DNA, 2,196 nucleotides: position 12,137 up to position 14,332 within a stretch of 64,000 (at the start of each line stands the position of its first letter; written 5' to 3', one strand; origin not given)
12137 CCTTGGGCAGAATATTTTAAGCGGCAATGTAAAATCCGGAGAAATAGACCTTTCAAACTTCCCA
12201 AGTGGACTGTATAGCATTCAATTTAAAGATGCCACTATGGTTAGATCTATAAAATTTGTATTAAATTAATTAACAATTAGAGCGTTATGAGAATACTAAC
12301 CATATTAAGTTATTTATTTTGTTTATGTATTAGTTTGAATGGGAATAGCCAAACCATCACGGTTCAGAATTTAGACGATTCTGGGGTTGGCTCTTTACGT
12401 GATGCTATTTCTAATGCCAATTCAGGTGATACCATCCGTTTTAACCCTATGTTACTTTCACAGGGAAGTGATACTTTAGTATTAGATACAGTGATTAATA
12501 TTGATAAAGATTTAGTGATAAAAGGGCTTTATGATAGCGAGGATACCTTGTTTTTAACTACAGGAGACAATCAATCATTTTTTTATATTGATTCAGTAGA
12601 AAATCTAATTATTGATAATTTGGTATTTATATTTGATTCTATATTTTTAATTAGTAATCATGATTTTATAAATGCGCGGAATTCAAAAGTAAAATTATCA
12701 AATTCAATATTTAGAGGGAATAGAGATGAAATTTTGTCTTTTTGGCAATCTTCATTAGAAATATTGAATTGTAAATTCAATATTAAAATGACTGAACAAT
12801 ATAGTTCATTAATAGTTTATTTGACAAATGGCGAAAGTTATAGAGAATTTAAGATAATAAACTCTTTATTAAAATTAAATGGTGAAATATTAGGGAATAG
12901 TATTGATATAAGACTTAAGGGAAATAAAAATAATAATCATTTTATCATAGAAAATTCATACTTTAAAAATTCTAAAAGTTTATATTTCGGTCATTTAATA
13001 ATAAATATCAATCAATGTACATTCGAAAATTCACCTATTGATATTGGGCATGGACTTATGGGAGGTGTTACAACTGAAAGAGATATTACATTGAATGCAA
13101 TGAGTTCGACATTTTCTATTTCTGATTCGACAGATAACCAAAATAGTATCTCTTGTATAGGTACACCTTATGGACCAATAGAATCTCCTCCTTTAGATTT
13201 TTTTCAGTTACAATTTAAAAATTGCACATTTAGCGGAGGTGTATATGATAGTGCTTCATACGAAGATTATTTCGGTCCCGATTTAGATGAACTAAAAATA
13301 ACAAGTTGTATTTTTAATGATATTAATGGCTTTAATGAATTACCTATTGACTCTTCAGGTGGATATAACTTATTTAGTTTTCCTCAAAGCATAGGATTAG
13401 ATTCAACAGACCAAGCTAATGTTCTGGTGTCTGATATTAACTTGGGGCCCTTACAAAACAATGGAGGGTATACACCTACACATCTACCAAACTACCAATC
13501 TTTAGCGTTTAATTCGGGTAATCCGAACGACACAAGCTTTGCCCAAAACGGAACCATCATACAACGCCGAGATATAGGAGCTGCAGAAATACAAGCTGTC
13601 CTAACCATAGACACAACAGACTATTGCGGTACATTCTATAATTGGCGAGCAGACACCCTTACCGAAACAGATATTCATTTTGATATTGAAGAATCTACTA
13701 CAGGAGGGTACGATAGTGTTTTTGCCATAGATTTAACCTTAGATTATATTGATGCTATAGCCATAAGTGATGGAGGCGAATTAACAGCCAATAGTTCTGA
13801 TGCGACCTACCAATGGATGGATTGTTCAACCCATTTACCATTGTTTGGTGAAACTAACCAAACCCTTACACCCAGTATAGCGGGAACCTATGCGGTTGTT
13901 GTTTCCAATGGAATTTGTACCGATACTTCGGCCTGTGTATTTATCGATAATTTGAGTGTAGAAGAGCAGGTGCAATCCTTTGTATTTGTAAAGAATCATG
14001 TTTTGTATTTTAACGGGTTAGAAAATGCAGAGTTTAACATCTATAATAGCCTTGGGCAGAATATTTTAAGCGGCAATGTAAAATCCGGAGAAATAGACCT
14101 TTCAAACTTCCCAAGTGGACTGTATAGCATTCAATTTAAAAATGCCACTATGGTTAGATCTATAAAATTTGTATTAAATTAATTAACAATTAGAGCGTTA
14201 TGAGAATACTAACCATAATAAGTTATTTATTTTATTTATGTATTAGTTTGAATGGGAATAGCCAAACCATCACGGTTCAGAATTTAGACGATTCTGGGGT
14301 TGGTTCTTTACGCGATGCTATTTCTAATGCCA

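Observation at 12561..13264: Chimeric variable cores in A4 and B6 show breakpoints inside the hypervariable region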

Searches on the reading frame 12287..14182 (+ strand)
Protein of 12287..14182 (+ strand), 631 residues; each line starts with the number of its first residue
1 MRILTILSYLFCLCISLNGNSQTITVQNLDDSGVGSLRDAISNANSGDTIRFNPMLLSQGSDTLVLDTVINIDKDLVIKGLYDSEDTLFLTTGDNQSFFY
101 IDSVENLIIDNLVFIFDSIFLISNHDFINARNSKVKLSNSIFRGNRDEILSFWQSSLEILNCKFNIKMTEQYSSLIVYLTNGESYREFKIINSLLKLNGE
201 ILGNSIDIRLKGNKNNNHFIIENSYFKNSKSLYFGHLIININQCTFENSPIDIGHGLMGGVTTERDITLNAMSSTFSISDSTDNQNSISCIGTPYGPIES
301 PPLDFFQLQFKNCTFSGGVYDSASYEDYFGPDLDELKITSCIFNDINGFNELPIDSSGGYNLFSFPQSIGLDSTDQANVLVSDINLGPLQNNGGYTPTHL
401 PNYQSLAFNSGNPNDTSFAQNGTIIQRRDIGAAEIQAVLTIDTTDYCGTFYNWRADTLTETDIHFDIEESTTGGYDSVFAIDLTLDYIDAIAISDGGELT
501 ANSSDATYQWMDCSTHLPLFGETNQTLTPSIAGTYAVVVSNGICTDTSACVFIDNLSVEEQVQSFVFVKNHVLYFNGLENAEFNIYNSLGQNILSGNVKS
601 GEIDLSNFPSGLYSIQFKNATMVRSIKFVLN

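Call 6: search_protein_families(library=pfam, proteins=[window:12287-14182:+], max_evalue=0.01)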
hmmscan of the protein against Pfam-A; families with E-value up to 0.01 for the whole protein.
window:12287-14182:+ (631 aa): 1 family
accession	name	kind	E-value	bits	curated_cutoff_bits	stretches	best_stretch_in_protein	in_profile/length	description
PF18962.6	Por_Secre_tail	-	0.00013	22.6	27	1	579-622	20-67/75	Secretion system C-terminal sorting domain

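Call 7: search_protein_families(library=ncbifam, proteins=[window:12287-14182:+], max_evalue=0.01)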
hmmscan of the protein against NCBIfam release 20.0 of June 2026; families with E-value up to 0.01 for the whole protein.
window:12287-14182:+ (631 aa): 2 families
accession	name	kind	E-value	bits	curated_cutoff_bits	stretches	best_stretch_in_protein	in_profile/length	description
NF041518.1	choice_anch_Q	domain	2.4e-08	34.1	25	1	383-436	1-58/58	choice-of-anchor Q domain-containing protein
TIGR04183.1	Por_Secre_tail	domain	7.2e-06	25.9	23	1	572-630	12-71/72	T9SS type A sorting domain-containing protein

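Call 10: find_encoding_contigs(protein=window:12287-14182:+, flank=10000, max_places=10)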
Protein window:12287-14182:+ (631 aa): no gene with exactly this product is on record in the collection.

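Call 13: find_related_loci(query=A1, collection=genome_contigs, flank=10000)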
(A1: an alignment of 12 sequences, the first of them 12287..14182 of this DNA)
Query A1 (631 aa) in genome_contigs; peptide patterns used: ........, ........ (x = any residue, [..] = any of these).
89 stretches matched a pattern; 18 encode a relative of the query (tblastn E <= 1e-3); 18 distinct loci.
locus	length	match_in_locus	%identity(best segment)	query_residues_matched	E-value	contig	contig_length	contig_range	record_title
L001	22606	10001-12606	27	2-630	6e-45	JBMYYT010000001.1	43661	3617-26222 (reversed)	MAG: Flavobacteriales bacterium isolate ME_XS_2208_bin_25 ME_XS_2208_bin_25_0, whole genome shotgun sequence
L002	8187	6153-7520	31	21-486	1e-39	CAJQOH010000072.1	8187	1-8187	MAG: uncultured Flavobacteriales bacterium isolate 10_20180522_Bin_141_sub_1 genome assembly, contig: c_000005752228, wh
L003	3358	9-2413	30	6-630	1e-29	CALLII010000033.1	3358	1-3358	MAG: uncultured Flavobacteriales bacterium isolate B3_Bin_METABAT__66_1 genome assembly, contig: c_000000373513, whole g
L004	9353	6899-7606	37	336-560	4e-29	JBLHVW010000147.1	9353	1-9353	MAG: Salibacteraceae bacterium isolate 3300046534_40 Ga0491194_0019241, whole genome shotgun sequence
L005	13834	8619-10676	50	10-486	4e-25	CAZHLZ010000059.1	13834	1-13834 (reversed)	MAG TPA_asm: uncultured Chitinophaga sp. isolate SRP329715_co2_185 genome assembly, contig: NODE_8328_length_13834_cov_5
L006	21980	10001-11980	48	1-451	1e-21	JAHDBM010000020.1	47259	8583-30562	MAG: Flavobacteriales bacterium isolate MAG-110 RZ_2051, whole genome shotgun sequence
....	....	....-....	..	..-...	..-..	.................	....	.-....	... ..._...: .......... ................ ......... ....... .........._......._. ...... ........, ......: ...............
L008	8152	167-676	39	5-156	2e-21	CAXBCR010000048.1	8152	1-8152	MAG TPA_asm: uncultured Flavobacteriales bacterium isolate ERR2762106_binner13_Refined_50 genome assembly, contig: ERZ34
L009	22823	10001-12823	36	2-626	7e-19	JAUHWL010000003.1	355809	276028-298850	MAG: Bacteroidia bacterium isolate 2_bin.22 NODE_38_length_355809_cov_2.395131, whole genome shotgun sequence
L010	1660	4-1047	47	26-434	3e-19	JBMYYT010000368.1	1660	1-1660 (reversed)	MAG: Flavobacteriales bacterium isolate ME_XS_2208_bin_25 ME_XS_2208_bin_25_396, whole genome shotgun sequence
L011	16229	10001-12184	40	1-136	1e-18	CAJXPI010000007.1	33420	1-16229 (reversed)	MAG TPA_asm: uncultured Flavobacteriales bacterium isolate SRR3933268_bin.10_MetaBAT_v2.12.1_MAG genome assembly, contig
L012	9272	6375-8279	37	1-495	1e-18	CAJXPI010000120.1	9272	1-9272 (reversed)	MAG TPA_asm: uncultured Flavobacteriales bacterium isolate SRR3933268_bin.10_MetaBAT_v2.12.1_MAG genome assembly, contig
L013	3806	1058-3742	40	2-144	5e-18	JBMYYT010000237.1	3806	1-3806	MAG: Flavobacteriales bacterium isolate ME_XS_2208_bin_25 ME_XS_2208_bin_25_249, whole genome shotgun sequence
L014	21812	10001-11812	41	3-530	1e-17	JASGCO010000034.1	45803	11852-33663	MAG: Sediminibacterium sp. isolate MAG03 NODE_362_length_45803_cov_21.730043, whole genome shotgun sequence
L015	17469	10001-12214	34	26-565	1e-16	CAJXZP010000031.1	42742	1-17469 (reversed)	MAG TPA_asm: uncultured Flavobacteriales bacterium isolate SRR3580189_bin.58_MetaBAT_v2.12.1_MAG genome assembly, contig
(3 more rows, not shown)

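Call 14: find_homologous_proteins(query=window:12287-14182:+, max_evalue=0.00001)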
Query window:12287-14182:+ (631 aa): 34 proteins with E <= 0.00001 among 8000 candidates.
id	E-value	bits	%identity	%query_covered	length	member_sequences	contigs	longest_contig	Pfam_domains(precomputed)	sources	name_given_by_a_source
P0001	0.0e+0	1176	84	100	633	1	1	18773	-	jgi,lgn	-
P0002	0.0e+0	1104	81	100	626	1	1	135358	PF18962.8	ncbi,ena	-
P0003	0.0e+0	1071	78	100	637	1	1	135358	PF18962.8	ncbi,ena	-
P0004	0.0e+0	1033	75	100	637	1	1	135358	PF18962.8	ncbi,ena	-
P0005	8.1e-296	1001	74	100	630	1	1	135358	PF18962.8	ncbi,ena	-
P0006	7.0e-287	971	73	100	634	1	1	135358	PF18962.8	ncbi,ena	-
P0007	2.7e-285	966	70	100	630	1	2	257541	PF18962.8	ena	-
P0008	3.8e-262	889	68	100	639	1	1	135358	-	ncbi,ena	-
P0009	9.3e-256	868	64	98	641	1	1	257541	-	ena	-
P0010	7.1e-255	865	65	100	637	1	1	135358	-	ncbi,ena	-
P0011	4.9e-254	863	63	100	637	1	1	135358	PF18962.8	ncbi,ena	-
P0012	6.4e-252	856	67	98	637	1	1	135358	-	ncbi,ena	-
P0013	1.2e-251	855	64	100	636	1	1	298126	PF18962.8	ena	-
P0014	2.4e-251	854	63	100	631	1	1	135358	PF18962.8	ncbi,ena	-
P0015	8.8e-246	835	64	100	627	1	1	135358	PF18962.8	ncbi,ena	-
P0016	9.1e-221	753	60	99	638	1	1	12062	-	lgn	-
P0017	6.1e-219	747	58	100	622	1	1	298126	-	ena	-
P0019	2.7e-47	180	35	45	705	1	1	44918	PF02415.24,PF18962.8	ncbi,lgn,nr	ncbi:MAG: T9SS type A sorting domain-containing protein [Flavobacteriia bacterium]|nr:T9SS type A so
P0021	3.2e-45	173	31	49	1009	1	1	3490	PF13229.13,PF02415.24,PF18962.8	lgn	-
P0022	3.1e-44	170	45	22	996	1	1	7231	PF23237.2,PF13229.13,PF02415.24,PF18962.8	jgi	jgi:predicted outer membrane repeat protein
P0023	2.9e-43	166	29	82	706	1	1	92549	PF13229.13,PF02415.24,PF18962.8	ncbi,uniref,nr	ncbi:right-handed parallel beta-helix repeat-containing protein [Phaeocystidibacter luteus]|uniref:T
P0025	7.6e-30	122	45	18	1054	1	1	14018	PF23237.2,PF02415.24,PF18962.8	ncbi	-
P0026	7.3e-21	92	42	21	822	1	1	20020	PF02415.24,PF18962.8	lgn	-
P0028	1.5e-15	75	37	21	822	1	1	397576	PF13229.13,PF02415.24,PF18962.8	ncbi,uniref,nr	ncbi:T9SS type A sorting domain-containing protein [Brumimicrobium aurantiacum]|uniref:T9SS C-termin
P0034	9.1e-6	43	40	11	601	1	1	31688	PF13229.13,PF02415.24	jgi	jgi:hypothetical protein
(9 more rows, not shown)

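Call 16: find_encoding_contigs(protein=P0001, flank=10000, max_places=4)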
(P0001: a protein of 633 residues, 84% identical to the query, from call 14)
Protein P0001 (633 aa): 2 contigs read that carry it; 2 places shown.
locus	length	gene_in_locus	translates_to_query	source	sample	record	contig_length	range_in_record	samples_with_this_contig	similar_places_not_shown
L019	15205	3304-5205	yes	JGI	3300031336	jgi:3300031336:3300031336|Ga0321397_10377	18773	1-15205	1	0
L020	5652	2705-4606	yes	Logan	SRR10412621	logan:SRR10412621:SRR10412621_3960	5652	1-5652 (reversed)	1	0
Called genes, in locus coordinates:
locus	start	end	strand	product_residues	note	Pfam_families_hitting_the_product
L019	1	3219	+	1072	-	?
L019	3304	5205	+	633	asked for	-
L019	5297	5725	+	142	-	PF02082:Rrf2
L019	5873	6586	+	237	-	PF04405:ScdA_N, PF01814:Hemerythrin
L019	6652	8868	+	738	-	PF22085:NorB_cytochrome_c-like, PF00115:COX1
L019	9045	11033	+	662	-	PF00122:E1-E2_ATPase, PF00702:Hydrolase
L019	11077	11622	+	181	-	-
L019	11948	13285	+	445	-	PF13367:PrsW-protease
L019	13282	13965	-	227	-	PF00072:Response_reg, PF00486:Trans_reg_C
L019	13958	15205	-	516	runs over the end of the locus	PF00512:HisKA, PF02518:HATPase_c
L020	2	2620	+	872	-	?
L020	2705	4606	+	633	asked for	-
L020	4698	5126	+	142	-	PF02082:Rrf2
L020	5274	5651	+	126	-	?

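Call 17: find_encoding_contigs(protein=P0007, flank=10000, max_places=4)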
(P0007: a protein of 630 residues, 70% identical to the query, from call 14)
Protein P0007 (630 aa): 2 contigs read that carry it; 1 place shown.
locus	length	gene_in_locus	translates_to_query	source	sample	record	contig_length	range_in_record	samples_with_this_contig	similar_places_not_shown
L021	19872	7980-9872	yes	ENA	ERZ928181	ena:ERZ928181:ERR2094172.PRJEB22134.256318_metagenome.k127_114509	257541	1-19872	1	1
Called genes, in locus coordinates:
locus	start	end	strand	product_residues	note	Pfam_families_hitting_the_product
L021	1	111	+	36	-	?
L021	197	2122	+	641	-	-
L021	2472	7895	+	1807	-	PF16116:DUF4832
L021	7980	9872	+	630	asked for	PF18962:Por_Secre_tail (faint)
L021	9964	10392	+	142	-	PF02082:Rrf2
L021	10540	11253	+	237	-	PF04405:ScdA_N, PF01814:Hemerythrin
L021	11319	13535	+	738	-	PF22085:NorB_cytochrome_c-like, PF00115:COX1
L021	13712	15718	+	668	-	PF00122:E1-E2_ATPase, PF00702:Hydrolase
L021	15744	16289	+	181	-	-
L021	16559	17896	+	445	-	PF13367:PrsW-protease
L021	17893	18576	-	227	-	PF00072:Response_reg, PF00486:Trans_reg_C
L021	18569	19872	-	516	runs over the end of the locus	PF00512:HisKA, PF02518:HATPase_c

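Call 18: find_encoding_contigs(protein=P0013, flank=10000, max_places=4)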
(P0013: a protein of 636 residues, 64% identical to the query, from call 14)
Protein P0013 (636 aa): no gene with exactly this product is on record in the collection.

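Call 19: find_encoding_contigs(protein=P0016, flank=10000, max_places=4)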
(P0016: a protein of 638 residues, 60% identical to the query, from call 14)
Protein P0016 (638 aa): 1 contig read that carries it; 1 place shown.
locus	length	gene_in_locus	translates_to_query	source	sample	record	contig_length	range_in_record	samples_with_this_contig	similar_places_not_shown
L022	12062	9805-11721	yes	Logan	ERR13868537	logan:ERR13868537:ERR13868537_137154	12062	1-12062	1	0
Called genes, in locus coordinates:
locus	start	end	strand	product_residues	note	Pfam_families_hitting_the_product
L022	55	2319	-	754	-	PF00330:Aconitase, PF00694:Aconitase_C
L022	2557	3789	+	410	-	PF12704:MacB_PCD, PF02687:FtsX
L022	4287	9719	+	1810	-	PF16116:DUF4832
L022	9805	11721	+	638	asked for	-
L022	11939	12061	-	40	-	?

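Call 20: list_cluster_members(proteins=[P0010, P0002, P0013, P0009, P0017])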
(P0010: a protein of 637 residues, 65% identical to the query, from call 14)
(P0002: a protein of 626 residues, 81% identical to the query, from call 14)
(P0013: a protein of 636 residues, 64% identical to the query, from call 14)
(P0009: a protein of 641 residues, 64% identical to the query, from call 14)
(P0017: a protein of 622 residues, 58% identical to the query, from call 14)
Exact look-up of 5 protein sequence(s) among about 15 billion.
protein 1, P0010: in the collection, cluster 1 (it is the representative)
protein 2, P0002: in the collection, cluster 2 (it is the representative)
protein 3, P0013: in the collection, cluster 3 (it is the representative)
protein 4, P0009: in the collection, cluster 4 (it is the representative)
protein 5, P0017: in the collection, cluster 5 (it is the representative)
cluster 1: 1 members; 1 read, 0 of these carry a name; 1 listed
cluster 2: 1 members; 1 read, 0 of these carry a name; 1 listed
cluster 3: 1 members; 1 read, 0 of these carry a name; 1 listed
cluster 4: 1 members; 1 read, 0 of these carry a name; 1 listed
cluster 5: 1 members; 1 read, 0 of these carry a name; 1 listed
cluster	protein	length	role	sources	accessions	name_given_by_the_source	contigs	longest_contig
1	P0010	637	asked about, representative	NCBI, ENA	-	-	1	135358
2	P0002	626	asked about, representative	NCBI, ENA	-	-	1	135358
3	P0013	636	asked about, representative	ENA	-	-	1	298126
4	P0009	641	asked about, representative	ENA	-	-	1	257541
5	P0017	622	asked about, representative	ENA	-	-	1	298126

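Call 34: predict_structure(alignment_id=A2)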
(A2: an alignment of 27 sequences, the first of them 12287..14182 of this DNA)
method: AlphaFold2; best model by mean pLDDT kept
length: 631 residues; sequences in the alignment: 27
mean_pLDDT: 74.0   pTM: 0.60
mean pLDDT of the five models: 74.0, 72.8, 70.2, 69.5, 67.9
residues with pLDDT >= 90: 147; 70-90: 258; 50-70: 127; < 50: 99
segments of 3 or more residues with pLDDT < 50: 15-19, 120-122, 321-323, 387-443, 463-481, 557-562
pLDDT, mean of each block of 10 residues (from residue 1): 76 53 89 93 94 81 86 95 81 83 95 78 72 96 86 95 86 83 90 86 81 90 93 91 92 67 82 86 69 71 87 77 61 87 67 78 63 54 46 36 39 43 39 34 58 62 44 39 63 74 80 80 80 82 78 55 65 76 85 81 82 79 69 76
secondary structure, 60 per line:
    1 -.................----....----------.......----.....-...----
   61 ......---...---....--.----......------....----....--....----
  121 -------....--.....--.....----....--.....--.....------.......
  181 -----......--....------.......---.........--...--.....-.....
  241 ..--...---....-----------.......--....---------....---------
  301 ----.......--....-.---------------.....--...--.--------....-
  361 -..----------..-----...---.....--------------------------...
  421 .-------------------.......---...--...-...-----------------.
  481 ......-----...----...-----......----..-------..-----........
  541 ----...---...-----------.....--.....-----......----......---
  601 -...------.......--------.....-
elements in order: H2-18 E23-26 H37-43 E48-52 E61-66 E70-72 E76-79 E87-92 E99-102 E107-110 E113-116 E128-131 E134-138 E141-145 E150-153 E156-160 E163-167 E174-180 E186-191 E194-197 E204-210 E217-222 E225-227 E230-234 E236-242 E245-247 E251-254 E266-272 E275-278 E288-291 E305-311 E314-317 E335-339 E342-344 E356-359 H387-391 H418-421 E441-447 E451-453 E456-458 E480-486 E492-494 E499-501 E507-512 E533-540 E545-547 E551-553 E565-569 E572-576 E582-587 E592-597 E602-604 E611-617 E626-630
